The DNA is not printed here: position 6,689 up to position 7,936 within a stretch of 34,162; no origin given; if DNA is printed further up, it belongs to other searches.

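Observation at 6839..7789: Self-cleaving MIIA (DUF1521, GD|PH) domain fused to a complete needle-subunit-like hairpin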

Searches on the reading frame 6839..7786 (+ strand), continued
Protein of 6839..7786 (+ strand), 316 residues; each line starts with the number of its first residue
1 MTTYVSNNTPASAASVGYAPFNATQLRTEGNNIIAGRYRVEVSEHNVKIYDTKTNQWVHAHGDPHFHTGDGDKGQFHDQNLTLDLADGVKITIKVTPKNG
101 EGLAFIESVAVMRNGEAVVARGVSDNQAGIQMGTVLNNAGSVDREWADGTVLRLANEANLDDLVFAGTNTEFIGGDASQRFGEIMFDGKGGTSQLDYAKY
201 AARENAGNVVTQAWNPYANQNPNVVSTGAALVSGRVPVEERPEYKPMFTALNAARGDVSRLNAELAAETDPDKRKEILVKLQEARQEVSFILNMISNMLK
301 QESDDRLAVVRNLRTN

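Call 51: fold_search(model_id=the predicted structure, library=pdb)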
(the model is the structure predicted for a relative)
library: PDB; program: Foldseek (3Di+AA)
matches with E <= 10: 675; with E <= 0.001: 0
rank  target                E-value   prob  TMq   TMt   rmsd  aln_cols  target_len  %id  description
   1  4by2_A                4.7e-03  0.33  0.12  0.18  19.7       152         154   16  SAS-4 (dCPAP) TCP domain in complex with a Proline Rich Motif of Ana2 (dSTIL) of Drosophila Melanogaster (released 2013-09-18)
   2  4by2_B                4.7e-03  0.30  0.11  0.18  19.6       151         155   14  SAS-4 (dCPAP) TCP domain in complex with a Proline Rich Motif of Ana2 (dSTIL) of Drosophila Melanogaster (released 2013-09-18)
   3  4by2_C                1.2e-02  0.25  0.11  0.18  19.7       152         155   16  SAS-4 (dCPAP) TCP domain in complex with a Proline Rich Motif of Ana2 (dSTIL) of Drosophila Melanogaster (released 2013-09-18)
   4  7wn4_E                4.2e-02  0.54  0.19  0.09  16.8       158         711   16  Cryo-EM structure of VWF D'D3 dimer (wild type) complexed with D1D2 at 3.4 angstron resolution (1 unit) (released 2022-05-18)
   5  8d3c_A                7.9e-02  0.28  0.14  0.04  19.1       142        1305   15  VWF tubule derived from monomeric D1-A1 (released 2022-07-06)
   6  8j07_i8               1.0e-01  0.07  0.12  0.04  28.1       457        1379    9  96nm repeat of human respiratory doublet microtubule and associated axonemal complexes (released 2023-07-26)
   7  6tm2_A                1.1e-01  0.57  0.19  0.09  13.6       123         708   17  Human MUC2 AAs 21-1397 (released 2020-10-21)
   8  4mpz                  1.1e-01  0.20  0.12  0.25  16.9       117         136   18  Crystal structure of TCP10c domain of Drosophila melanogaster Sas-4 (released 2014-01-01)
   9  9e5c_1r               1.2e-01  0.08  0.10  0.03  20.5       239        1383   10  Cryo-EM structure of 96 nm repeat of microtubule doublet from T. brucei flagellum (released 2025-03-12)
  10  8r1u_A                1.2e-01  0.66  0.18  0.17   9.1        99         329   16  MUC5AC D3 assembly. SNP rs878913005: Arg1201Trp. (released 2025-03-12)
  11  7a5o_C                1.2e-01  0.54  0.19  0.06  13.6       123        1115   17  Human MUC2 AAs 21-1397 (released 2020-10-21)
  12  7a5o_A                1.2e-01  0.54  0.19  0.05  13.6       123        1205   17  Human MUC2 AAs 21-1397 (released 2020-10-21)
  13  9fqr_H8               1.2e-01  0.08  0.13  0.04  27.7       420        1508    9  96-nm repeat of axonemal doublet microtubules from bovine sperm (released 2025-03-26)
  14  7pov_A                1.4e-01  0.28  0.17  0.08  12.6       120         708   18  MUC2 Tubules of D1D2D3 domains (released 2022-02-16)
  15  9gvq_A                1.6e-01  0.66  0.18  0.05  15.6       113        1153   15  MUC5AC mucin amino acids 28 to 1483 (released 2024-12-04)
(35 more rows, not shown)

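Call 53: find_encoding_contigs(protein=P0042, flank=10000, max_places=2)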
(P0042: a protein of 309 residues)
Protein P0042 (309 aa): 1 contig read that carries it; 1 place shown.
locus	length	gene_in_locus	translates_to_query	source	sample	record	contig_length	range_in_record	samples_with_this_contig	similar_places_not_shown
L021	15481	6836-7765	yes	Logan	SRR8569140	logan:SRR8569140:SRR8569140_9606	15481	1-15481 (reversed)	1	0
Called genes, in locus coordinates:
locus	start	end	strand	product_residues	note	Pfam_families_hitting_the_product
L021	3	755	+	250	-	?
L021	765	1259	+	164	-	-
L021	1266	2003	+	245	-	-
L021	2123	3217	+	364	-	-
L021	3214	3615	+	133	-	PF04347:FliO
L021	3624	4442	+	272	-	PF00813:FliP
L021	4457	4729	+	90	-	PF01313:Bac_export_3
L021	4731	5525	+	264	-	PF01311:Bac_export_1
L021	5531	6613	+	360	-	PF01312:Bac_export_2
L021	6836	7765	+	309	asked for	PF07481:DUF1521 (weak)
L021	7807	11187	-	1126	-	-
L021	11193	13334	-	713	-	PF02369:Big_1 (faint), PF10670:DUF4198 (faint), PF13620:CarboxypepD_reg (weak), PF20598:DUF6795 (faint)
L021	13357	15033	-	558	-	PF01642:MM_CoA_mutase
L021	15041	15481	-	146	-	?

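Call 54: find_encoding_contigs(protein=P0043, flank=10000, max_places=2)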
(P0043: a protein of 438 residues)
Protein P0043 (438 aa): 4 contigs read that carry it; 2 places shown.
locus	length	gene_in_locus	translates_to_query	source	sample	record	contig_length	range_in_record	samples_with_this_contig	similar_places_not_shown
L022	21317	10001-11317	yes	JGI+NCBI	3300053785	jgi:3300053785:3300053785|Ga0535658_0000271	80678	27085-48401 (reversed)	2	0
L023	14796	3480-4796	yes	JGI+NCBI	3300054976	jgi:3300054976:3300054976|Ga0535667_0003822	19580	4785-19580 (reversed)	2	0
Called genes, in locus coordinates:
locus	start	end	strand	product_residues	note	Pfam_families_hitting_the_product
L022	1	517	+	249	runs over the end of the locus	PF02108:FliH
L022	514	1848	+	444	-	PF02874:ATP-synt_ab_N (weak), PF00006:ATP-synt_ab, PF18269:T3SS_ATPase_C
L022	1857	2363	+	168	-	PF16789:YscO-like (faint)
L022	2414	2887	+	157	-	PF10604:Polyketide_cyc2 (weak)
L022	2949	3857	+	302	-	PF00135:COesterase (weak), PF20434:BD-FAE, PF07859:Abhydrolase_3, PF00326:Peptidase_S9, PF01738:DLH (weak), PF07859:Abhydrolase_3 (weak)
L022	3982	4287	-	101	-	PF13560:HTH_31, PF01381:HTH_3 (weak)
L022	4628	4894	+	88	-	-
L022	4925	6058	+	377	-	-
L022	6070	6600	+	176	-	PF04347:FliO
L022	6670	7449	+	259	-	PF00813:FliP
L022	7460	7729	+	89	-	PF01313:Bac_export_3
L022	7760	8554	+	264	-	PF01311:Bac_export_1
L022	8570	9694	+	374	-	PF01312:Bac_export_2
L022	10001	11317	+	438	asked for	PF07481:DUF1521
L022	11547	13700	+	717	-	PF00771:FHIPEP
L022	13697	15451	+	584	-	PF00884:Sulfatase, PF01663:Phosphodiest, PF01676:Metalloenzyme (faint), PF16347:SGSH_C (weak), PF07719:TPR_2 (faint), PF13432:TPR_16 (faint), PF14559:TPR_19 (faint)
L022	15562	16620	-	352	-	PF10503:Esterase_PHB (weak)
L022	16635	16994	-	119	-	-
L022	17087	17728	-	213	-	-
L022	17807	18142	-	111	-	-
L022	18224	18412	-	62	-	-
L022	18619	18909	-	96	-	-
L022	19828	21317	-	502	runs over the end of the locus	-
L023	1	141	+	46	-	?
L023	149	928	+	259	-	PF00813:FliP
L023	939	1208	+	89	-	PF01313:Bac_export_3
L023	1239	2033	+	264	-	PF01311:Bac_export_1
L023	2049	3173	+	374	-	PF01312:Bac_export_2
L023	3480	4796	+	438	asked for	PF07481:DUF1521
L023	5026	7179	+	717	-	PF00771:FHIPEP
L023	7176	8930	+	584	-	PF00884:Sulfatase, PF01663:Phosphodiest, PF01676:Metalloenzyme (faint), PF16347:SGSH_C (weak), PF07719:TPR_2 (faint), PF13432:TPR_16 (faint), PF14559:TPR_19 (faint)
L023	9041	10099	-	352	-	PF10503:Esterase_PHB (weak)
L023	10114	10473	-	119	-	-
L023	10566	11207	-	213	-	-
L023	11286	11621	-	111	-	-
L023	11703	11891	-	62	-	-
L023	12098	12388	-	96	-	-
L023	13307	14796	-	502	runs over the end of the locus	-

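Call 62: find_homologous_proteins(query=A4, max_evalue=1e-10)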
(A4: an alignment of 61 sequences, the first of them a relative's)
Query A4 (61 sequences) (316 aa, profile of the alignment): 5 proteins with E <= 1e-10 among 8000 candidates.
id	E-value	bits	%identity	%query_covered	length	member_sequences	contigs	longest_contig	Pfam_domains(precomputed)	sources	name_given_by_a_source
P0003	5.5e-96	340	63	94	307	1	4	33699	PF07481.17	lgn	-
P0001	8.5e-96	339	100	100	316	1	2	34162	PF07481.17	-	-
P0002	2.4e-94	334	68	98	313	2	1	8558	PF07481.17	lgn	-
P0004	4.6e-84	301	46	93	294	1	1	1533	PF07481.17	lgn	-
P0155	5.3e-54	202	27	94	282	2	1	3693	PF07481.17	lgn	-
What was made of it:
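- Tried and rejected: The alignment-based search of the word-indexed protein database (call 62) was saturated by low-complexity candidates and added nothing.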

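Call 71: find_encoding_contigs(protein=P0158, flank=10000, max_places=1)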
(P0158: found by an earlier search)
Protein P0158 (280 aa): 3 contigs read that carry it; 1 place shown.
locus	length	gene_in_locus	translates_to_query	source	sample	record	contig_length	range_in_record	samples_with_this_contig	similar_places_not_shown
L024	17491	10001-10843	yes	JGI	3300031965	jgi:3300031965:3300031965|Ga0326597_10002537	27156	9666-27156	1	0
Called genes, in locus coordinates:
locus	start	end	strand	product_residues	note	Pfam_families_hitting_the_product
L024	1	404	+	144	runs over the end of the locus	-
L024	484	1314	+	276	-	-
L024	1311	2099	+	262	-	-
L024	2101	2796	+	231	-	PF02108:FliH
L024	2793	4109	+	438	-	PF00006:ATP-synt_ab, PF18269:T3SS_ATPase_C (weak)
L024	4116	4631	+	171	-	-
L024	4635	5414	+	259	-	-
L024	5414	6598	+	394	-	PF01052:FliMN_C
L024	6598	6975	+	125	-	PF04347:FliO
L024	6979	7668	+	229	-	PF00813:FliP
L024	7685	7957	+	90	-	PF01313:Bac_export_3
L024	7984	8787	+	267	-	PF01311:Bac_export_1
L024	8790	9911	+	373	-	PF01312:Bac_export_2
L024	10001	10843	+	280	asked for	PF07481:DUF1521 (weak)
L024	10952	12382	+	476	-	-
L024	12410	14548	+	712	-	PF00771:FHIPEP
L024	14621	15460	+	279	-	PF16697:Yop-YscD_cpl, PF00498:FHA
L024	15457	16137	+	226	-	PF04542:Sigma70_r2, PF08281:Sigma70_r4_2 (weak), PF04545:Sigma70_r4 (weak)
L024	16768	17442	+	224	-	-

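Call 72: find_encoding_contigs(protein=P0155, flank=10000, max_places=1)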
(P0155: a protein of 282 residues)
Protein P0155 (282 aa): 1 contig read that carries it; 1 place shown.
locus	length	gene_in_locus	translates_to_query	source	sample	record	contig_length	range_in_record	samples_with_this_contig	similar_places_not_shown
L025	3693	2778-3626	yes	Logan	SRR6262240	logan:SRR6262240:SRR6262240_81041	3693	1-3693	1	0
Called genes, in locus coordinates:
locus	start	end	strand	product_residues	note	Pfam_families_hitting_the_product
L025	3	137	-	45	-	?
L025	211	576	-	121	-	-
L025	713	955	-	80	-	-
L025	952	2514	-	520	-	-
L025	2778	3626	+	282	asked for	PF07481:DUF1521 (weak)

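Call 83: search_protein_families(library=pfam, proteins=[L008:7203-8159:+, L008:11501-12448:+, L008:12912-14240:+, L008:14386-16149:+, L008:16168-17493:+, L008:17438-19987:+, L008:4927-6234:+, L008:3840-4820:-, L008:2531-3289:-, L008:1785-2630:-], max_evalue=0.001)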
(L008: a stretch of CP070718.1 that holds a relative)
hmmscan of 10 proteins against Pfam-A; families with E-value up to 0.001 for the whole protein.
L008:7203-8159:+ (319 aa): 0 families

L008:11501-12448:+ (316 aa): 2 families
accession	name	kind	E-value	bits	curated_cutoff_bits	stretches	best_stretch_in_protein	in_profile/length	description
PF01640.23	Peptidase_C10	-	2.4e-10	41.4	26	1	198-239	7-52/194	Peptidase C10 family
PF13734.11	Inhibitor_I69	-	3.2e-07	31.2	25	1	28-109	1-82/98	Spi protease inhibitor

L008:12912-14240:+ (443 aa): 0 families

L008:14386-16149:+ (588 aa): 0 families

L008:16168-17493:+ (442 aa): 0 families

L008:17438-19987:+ (850 aa): 3 families
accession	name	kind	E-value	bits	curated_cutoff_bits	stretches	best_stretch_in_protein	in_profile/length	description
PF12770.12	CHAT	-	4.8e-33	115.3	24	1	564-841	4-288/289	CHAT domain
PF02789.23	Peptidase_M17_N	-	1.3e-09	38.5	23.4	1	314-408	1-94/129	Cytosol aminopeptidase family, N-terminal domain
PF01364.23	Peptidase_C25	-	7.1e-05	22.6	23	1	685-824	219-343/374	Peptidase family C25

L008:4927-6234:+ (436 aa): 2 families
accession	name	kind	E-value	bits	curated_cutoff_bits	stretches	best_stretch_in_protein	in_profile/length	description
PF00133.28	tRNA-synt_1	-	2.3e-62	211.6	22.7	1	20-219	2-185/414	tRNA synthetases class I (I, L, M and V)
PF09334.17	tRNA-synt_1g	-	8.5e-06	25.2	20.1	1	50-96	8-54/391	tRNA synthetases class I (M)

L008:3840-4820:- (327 aa): 1 family
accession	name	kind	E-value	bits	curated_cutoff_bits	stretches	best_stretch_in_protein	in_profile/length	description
PF01891.21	CbiM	-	3.5e-46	158.1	23.1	1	110-309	1-204/205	Cobalt uptake substrate-specific transmembrane region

L008:2531-3289:- (253 aa): 1 family
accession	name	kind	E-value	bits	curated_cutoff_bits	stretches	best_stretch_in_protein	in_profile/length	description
PF02361.21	CbiQ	-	5.1e-41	141.1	25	1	13-217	3-210/216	Cobalt transport protein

L008:1785-2630:- (282 aa): 3 families
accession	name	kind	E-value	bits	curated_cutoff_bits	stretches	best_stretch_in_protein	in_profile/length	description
PF00005.33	ABC_tran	-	9.9e-30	104.4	25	1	54-207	1-137/137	ABC transporter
PF13304.12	AAA_21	-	4.9e-10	40.4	27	1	162-234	221-299/304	AAA domain, putative AbiEii toxin, Type IV TA system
PF02463.25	SMC_N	-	2.2e-06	27.7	40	1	67-236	27-200/220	RecF/RecN/SMC N terminal domain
